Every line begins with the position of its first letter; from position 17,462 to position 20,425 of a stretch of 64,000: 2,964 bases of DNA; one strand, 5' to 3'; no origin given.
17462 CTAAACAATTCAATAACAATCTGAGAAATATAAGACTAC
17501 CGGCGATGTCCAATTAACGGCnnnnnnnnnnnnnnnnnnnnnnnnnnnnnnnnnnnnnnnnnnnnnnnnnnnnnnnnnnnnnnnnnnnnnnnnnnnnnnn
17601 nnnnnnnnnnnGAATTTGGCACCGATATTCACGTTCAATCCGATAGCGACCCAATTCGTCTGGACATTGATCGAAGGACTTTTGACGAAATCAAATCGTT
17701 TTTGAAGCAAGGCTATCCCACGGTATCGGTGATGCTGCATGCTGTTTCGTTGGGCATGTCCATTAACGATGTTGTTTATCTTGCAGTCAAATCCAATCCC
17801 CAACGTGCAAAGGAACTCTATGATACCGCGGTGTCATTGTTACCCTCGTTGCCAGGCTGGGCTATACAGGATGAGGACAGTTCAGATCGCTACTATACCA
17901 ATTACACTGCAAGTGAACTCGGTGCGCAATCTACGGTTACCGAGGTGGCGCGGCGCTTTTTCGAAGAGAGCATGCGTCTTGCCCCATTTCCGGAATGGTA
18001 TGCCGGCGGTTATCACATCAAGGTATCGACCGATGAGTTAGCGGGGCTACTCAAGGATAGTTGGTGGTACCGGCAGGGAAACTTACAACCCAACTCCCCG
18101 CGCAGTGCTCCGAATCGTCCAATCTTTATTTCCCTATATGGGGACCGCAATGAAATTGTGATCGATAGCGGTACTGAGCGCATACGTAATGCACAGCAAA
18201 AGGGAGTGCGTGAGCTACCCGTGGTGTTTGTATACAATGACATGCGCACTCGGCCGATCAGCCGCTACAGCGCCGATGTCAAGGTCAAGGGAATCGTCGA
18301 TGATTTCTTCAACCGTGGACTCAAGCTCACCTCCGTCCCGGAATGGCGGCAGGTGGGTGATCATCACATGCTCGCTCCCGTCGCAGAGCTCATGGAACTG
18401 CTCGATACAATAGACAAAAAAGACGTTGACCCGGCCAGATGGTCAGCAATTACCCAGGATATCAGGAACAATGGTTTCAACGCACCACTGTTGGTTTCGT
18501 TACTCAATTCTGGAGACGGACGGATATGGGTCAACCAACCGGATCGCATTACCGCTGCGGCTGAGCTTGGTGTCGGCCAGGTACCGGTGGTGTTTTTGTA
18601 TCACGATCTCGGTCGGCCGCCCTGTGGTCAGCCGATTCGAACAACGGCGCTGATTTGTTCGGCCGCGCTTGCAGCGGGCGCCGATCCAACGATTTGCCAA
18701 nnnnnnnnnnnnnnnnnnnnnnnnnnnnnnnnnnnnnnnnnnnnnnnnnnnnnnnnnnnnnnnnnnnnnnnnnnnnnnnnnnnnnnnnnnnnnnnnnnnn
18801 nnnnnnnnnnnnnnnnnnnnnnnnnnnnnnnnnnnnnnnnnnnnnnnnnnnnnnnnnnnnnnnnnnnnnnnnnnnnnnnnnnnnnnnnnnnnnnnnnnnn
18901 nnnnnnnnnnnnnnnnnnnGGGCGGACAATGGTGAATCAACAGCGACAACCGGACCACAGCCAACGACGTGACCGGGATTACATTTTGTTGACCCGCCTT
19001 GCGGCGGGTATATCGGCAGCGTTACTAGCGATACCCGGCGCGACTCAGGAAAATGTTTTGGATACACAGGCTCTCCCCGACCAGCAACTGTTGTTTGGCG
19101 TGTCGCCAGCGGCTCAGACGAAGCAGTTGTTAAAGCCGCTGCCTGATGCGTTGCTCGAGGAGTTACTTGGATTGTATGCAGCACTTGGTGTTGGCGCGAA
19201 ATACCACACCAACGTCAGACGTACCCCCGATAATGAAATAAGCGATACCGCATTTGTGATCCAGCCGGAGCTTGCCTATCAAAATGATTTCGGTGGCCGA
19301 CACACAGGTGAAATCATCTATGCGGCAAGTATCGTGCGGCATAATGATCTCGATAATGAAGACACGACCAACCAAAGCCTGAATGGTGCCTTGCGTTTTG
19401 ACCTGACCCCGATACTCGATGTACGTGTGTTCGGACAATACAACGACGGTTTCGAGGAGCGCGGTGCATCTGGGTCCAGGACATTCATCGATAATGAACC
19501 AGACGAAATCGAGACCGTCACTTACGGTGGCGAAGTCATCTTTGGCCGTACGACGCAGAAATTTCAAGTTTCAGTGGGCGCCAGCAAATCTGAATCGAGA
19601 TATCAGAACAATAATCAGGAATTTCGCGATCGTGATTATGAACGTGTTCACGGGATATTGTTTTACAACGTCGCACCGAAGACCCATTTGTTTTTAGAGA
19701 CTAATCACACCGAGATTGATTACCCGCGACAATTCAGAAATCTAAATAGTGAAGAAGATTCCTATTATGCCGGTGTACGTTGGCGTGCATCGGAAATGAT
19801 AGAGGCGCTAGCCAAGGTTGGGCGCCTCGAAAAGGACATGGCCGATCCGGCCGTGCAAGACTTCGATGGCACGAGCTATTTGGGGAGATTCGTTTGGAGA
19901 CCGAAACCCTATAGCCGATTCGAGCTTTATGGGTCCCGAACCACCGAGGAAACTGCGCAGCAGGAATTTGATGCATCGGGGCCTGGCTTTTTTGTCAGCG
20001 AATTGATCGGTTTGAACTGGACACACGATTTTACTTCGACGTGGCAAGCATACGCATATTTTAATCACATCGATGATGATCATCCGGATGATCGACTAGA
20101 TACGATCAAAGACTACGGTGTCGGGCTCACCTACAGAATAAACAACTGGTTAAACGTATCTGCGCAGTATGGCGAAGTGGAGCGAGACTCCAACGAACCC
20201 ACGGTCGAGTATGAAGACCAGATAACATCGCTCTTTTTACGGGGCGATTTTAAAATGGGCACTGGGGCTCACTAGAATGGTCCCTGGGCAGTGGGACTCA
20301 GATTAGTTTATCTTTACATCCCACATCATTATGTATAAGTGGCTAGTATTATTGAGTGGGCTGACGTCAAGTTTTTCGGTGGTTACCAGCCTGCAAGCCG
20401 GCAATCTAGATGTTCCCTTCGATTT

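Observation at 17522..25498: Hypothesis: the island head encodes a mucin-like O-glycoprotein or periplasm-spanning accessory coupled to the export machine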

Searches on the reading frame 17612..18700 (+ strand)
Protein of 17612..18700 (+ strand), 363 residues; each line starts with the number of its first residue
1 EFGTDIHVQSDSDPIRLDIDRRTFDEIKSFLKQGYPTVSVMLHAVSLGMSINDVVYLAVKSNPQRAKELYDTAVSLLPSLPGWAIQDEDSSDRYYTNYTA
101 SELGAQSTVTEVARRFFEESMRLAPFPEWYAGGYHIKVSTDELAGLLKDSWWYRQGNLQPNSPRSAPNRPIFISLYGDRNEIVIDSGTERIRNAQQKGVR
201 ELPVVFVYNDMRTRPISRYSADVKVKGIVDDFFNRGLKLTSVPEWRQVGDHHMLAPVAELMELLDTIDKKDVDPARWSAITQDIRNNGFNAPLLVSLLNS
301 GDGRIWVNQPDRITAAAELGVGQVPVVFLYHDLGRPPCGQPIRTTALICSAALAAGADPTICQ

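Call 9: find_homologous_proteins(query=window:17612-18700:+, max_evalue=0.001)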
Query seq(363 aa) (363 aa): 24 proteins with E <= 0.001 among 8000 candidates.
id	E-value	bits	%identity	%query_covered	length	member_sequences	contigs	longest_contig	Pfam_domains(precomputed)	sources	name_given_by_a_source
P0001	5.3e-226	767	91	100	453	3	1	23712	-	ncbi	-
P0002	2.2e-221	752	89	100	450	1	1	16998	-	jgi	jgi:hypothetical protein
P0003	5.5e-216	734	86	100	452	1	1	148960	-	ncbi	-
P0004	1.9e-212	723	85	100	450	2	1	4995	-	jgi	jgi:hypothetical protein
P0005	1.2e-204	697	81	100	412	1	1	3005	-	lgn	-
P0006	1.5e-170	585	69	100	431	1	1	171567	-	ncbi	-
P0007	2.0e-164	565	67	100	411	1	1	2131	-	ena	-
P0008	3.9e-163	561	65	100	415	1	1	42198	-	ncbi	-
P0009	1.7e-116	407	51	99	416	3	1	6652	-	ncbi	-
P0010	3.6e-112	393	48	100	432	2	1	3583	-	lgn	-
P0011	1.5e-111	391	48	99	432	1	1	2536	-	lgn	-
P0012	3.8e-111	390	49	100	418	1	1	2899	-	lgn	-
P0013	2.6e-108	380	49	100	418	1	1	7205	-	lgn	-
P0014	2.3e-107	377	48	100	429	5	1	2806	-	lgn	-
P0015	4.9e-106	373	46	100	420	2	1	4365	-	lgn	-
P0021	6.0e-92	326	43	99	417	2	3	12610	-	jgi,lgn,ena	jgi:hypothetical protein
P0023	2.9e-83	298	40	100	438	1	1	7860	-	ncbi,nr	ncbi:MAG: hypothetical protein LJE84_05830 [Gammaproteobacteria bacterium]|nr:hypothetical protein [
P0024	4.3e-51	192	32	99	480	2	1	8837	-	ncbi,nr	ncbi:MAG TPA: hypothetical protein ENI80_05330 [Acidiferrobacteraceae bacterium]|nr:hypothetical pro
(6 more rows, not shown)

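Call 12: find_encoding_contigs(protein=P0024, flank=10000, max_places=2)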
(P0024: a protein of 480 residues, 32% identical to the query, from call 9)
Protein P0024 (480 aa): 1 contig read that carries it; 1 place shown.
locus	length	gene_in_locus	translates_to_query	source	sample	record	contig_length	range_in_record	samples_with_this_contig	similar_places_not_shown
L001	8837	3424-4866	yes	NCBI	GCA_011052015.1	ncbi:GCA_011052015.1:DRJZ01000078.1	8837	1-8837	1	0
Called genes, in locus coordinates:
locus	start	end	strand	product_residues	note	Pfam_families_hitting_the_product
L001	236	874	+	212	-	PF01841:Transglut_core (weak), PF06035:Peptidase_C93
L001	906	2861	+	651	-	PF16448:LapD_MoxY_N, PF00990:GGDEF, PF00563:EAL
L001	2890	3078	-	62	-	-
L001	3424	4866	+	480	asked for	-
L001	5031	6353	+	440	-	PF10082:BBP2_2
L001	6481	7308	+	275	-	PF02563:Poly_export, PF10531:SLBB, PF22461:SLBB_2 (weak)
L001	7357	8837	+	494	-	PF02706:Wzz, PF13807:GNVR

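Call 13: find_encoding_contigs(protein=P0023, flank=10000, max_places=2)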
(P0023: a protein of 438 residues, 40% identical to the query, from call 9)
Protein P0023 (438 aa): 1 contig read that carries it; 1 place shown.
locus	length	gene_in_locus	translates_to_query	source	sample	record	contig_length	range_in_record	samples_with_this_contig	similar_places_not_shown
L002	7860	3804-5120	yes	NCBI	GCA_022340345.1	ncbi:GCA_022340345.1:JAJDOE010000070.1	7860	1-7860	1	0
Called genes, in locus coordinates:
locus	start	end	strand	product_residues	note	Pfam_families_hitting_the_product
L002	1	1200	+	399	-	PF01580:FtsK_SpoIIIE, PF12846:AAA_10 (faint), PF09397:FtsK_gamma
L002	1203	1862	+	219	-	PF03548:LolA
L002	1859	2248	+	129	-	PF02537:CRCB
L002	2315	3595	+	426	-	PF02403:Seryl_tRNA_N, PF00587:tRNA-synt_2b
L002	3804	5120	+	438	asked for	-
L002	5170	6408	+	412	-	PF10082:BBP2_2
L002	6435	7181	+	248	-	PF02563:Poly_export, PF10531:SLBB, PF22461:SLBB_2, PF10531:SLBB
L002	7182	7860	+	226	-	PF02706:Wzz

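Call 14: find_encoding_contigs(protein=P0006, flank=10000, max_places=2)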
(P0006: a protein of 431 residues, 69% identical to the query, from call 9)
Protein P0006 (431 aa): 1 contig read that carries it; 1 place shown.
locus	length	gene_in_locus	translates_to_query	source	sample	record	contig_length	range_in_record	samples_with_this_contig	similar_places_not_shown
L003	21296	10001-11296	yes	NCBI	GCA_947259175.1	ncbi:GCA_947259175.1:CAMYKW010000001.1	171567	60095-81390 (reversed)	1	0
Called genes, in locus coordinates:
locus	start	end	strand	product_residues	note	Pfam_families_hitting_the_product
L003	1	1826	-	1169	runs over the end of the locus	PF17757:UvrB_inter, PF21132:MFD_D3, PF02559:CarD_TRCF_RID, PF00270:DEAD, PF04851:ResIII, PF22590:Cas3-like_C_2 (faint), PF00271:Helicase_C, PF03461:TRCF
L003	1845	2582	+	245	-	PF01128:IspD, PF12804:NTP_transf_3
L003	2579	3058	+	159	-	PF02542:YgbB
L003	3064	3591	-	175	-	PF01713:Smr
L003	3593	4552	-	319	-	PF00890:FAD_binding_2 (faint), PF01134:GIDA (faint), PF01266:DAO (faint), PF03486:HI0933_like (faint), PF07992:Pyr_redox_2, PF12831:FAD_oxidored (faint), PF13738:Pyr_redox_3, PF00070:Pyr_redox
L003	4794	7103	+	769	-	PF13491:FtsK_4TM, PF17854:FtsK_alpha, PF01580:FtsK_SpoIIIE, PF12846:AAA_10 (faint), PF09397:FtsK_gamma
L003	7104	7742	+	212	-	PF03548:LolA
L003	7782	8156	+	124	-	PF02537:CRCB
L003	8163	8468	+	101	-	PF02641:DUF190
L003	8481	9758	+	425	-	PF02403:Seryl_tRNA_N, PF00587:tRNA-synt_2b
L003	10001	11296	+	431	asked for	-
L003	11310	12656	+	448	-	PF10082:BBP2_2, PF13609:Porin_4 (faint), PF13505:OMP_b-brl (faint)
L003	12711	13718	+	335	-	PF02563:Poly_export, PF10531:SLBB, PF22461:SLBB_2 (weak)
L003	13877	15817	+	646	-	PF13807:GNVR, PF01656:CbiA (faint), PF13614:AAA_31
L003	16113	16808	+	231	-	-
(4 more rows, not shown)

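Call 15: find_encoding_contigs(protein=P0008, flank=10000, max_places=2)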
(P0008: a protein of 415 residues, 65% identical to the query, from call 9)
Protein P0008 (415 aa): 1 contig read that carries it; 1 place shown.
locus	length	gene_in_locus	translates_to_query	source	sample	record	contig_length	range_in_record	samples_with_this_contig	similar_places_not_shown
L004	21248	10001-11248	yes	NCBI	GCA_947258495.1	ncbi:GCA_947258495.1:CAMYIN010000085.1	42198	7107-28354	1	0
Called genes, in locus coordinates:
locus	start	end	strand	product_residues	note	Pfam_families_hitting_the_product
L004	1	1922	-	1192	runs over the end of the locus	PF17757:UvrB_inter, PF21132:MFD_D3, PF02559:CarD_TRCF_RID, PF00176:SNF2-rel_dom (weak), PF00270:DEAD, PF04851:ResIII, PF00271:Helicase_C, PF03461:TRCF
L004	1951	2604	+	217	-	PF01128:IspD, PF12804:NTP_transf_3 (weak)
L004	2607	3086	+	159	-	PF02542:YgbB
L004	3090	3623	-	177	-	PF01713:Smr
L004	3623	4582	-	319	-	PF00890:FAD_binding_2 (faint), PF03486:HI0933_like (faint), PF07992:Pyr_redox_2, PF13738:Pyr_redox_3, PF00070:Pyr_redox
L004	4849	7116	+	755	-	PF13491:FtsK_4TM, PF17854:FtsK_alpha, PF01580:FtsK_SpoIIIE, PF12846:AAA_10 (faint), PF09397:FtsK_gamma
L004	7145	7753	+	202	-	PF03548:LolA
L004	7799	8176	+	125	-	PF02537:CRCB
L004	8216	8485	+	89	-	PF02641:DUF190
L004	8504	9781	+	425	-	PF02403:Seryl_tRNA_N, PF00587:tRNA-synt_2b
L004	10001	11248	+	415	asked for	-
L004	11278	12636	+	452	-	PF10082:BBP2_2, PF13505:OMP_b-brl (faint), PF13609:Porin_4 (faint)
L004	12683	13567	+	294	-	PF02563:Poly_export, PF10531:SLBB, PF22461:SLBB_2 (weak)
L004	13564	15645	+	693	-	PF02706:Wzz (weak), PF13807:GNVR, PF13614:AAA_31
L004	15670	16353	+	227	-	-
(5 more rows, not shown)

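Call 16: find_encoding_contigs(protein=P0021, flank=10000, max_places=3)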
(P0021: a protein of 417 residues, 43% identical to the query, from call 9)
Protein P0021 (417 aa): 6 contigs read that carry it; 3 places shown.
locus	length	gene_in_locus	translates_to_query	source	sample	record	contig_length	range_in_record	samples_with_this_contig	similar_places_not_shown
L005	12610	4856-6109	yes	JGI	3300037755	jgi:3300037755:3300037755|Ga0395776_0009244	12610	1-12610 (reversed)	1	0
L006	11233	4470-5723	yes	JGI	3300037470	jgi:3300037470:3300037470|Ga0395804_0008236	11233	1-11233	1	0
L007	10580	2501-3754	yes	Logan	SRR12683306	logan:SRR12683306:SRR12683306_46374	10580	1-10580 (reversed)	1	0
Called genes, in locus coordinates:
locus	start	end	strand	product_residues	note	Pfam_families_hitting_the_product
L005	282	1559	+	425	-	PF02403:Seryl_tRNA_N, PF00587:tRNA-synt_2b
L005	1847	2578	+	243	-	PF06035:Peptidase_C93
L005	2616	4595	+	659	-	PF16448:LapD_MoxY_N, PF00990:GGDEF, PF00563:EAL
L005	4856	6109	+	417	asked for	-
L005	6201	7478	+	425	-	PF10082:BBP2_2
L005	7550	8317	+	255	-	PF02563:Poly_export, PF10531:SLBB, PF22461:SLBB_2 (weak), PF10531:SLBB, PF22461:SLBB_2 (weak)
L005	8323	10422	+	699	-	PF02706:Wzz (weak), PF13807:GNVR, PF13614:AAA_31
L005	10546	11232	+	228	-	-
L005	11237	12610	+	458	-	?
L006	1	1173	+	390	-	?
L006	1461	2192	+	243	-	PF06035:Peptidase_C93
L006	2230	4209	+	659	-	PF16448:LapD_MoxY_N, PF00990:GGDEF, PF00563:EAL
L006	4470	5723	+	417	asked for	-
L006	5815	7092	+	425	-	PF10082:BBP2_2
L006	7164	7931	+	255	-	PF02563:Poly_export, PF10531:SLBB, PF22461:SLBB_2 (weak), PF10531:SLBB, PF22461:SLBB_2 (weak)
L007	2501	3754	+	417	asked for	-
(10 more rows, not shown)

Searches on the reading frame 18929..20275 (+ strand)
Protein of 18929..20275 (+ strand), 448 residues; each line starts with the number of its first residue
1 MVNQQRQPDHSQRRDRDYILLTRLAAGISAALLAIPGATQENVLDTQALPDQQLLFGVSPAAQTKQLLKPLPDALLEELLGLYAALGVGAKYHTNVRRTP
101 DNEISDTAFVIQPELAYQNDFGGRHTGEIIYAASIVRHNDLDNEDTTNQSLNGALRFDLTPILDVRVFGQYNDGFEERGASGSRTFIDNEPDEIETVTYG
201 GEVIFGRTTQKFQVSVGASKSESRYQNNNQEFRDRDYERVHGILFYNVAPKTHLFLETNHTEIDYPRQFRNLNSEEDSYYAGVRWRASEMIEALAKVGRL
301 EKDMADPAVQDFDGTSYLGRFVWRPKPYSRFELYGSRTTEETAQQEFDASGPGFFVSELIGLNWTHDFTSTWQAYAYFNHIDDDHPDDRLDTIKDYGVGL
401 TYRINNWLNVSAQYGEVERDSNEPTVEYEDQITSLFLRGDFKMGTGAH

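Call 5: search_protein_families(library=pfam, proteins=[window:18929-20275:+], max_evalue=0.01)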
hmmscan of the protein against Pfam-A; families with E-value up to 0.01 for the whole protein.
window:18929-20275:+ (448 aa): 2 families
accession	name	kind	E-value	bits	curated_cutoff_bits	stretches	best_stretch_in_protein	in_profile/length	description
PF10082.15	BBP2_2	-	3.4e-33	115.5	23.7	1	83-438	16-375/378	Putative beta-barrel porin 2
PF13609.12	Porin_4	-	9.6e-06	26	27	1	365-440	222-289/310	Gram-negative porin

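Call 6: search_protein_families(library=ncbifam, proteins=[window:18929-20275:+], max_evalue=0.01)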
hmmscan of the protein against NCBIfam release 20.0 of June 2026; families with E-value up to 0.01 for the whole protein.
window:18929-20275:+ (448 aa): 2 families
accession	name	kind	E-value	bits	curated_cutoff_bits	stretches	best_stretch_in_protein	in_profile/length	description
TIGR03014.2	EpsL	equivalog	9.8e-16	57.7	275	1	87-440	23-384/385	XrtB/PEP-CTERM-associated polysaccharide biosynthesis outer membrane protein EpsL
TIGR03016.1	pepcterm_hypo_1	hypoth_equivalog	7.6e-09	35.1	90.85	1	336-441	370-477/477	TIGR03016 family PEP-CTERM system-associated outer membrane protein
